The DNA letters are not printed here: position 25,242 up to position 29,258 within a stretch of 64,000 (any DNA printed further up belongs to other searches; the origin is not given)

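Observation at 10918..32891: Complementary broken Ig repeats suggest a three-tier, strand-donating modular adhesin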

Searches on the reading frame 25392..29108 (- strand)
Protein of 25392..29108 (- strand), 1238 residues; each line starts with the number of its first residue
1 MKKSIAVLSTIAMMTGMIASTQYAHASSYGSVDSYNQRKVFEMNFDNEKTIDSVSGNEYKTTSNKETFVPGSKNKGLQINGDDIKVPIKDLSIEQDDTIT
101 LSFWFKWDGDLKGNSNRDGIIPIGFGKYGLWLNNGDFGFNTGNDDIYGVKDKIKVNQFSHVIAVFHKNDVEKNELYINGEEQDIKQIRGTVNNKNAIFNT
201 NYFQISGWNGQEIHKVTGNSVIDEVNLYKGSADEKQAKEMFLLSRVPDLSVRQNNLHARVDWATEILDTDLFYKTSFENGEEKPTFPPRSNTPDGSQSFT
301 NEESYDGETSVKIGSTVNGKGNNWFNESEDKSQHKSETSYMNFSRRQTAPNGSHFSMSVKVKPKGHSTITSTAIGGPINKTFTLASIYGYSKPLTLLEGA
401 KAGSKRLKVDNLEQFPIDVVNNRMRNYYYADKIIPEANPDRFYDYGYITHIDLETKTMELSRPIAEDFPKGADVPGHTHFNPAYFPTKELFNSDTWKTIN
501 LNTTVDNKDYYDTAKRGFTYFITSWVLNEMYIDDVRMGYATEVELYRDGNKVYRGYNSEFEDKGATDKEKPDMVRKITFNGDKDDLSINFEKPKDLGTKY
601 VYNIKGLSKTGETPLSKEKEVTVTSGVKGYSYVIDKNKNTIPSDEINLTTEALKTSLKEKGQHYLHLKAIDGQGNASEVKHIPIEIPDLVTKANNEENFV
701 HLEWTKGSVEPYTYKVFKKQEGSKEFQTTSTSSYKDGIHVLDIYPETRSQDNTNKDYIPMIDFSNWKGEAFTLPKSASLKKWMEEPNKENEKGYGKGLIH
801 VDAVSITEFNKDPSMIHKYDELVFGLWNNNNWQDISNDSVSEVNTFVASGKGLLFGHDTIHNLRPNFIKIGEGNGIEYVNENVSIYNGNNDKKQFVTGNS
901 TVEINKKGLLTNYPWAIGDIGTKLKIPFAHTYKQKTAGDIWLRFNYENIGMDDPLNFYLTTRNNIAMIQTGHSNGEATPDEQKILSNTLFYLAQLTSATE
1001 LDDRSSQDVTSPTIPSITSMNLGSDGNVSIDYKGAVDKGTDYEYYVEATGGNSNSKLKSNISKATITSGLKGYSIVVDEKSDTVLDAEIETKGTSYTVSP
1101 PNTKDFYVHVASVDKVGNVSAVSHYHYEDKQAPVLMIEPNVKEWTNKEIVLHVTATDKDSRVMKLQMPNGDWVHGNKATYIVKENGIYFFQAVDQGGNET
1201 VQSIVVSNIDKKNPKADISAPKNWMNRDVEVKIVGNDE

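Call 4: search_protein_families(library=pfam, proteins=[window:25392-29108:-], max_evalue=0.01)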
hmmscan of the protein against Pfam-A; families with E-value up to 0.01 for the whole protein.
window:25392-29108:- (1238 aa): 0 families

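Call 5: search_protein_families(library=ncbifam, proteins=[window:25392-29108:-], max_evalue=0.01)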
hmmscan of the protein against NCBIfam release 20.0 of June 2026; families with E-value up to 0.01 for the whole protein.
window:25392-29108:- (1238 aa): 1 family
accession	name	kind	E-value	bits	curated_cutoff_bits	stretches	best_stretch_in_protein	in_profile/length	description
NF047446.1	barrel_OmpL47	domain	5e-09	36.5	40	1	625-684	16-66/68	OmpL47-type beta-barrel domain-containing protein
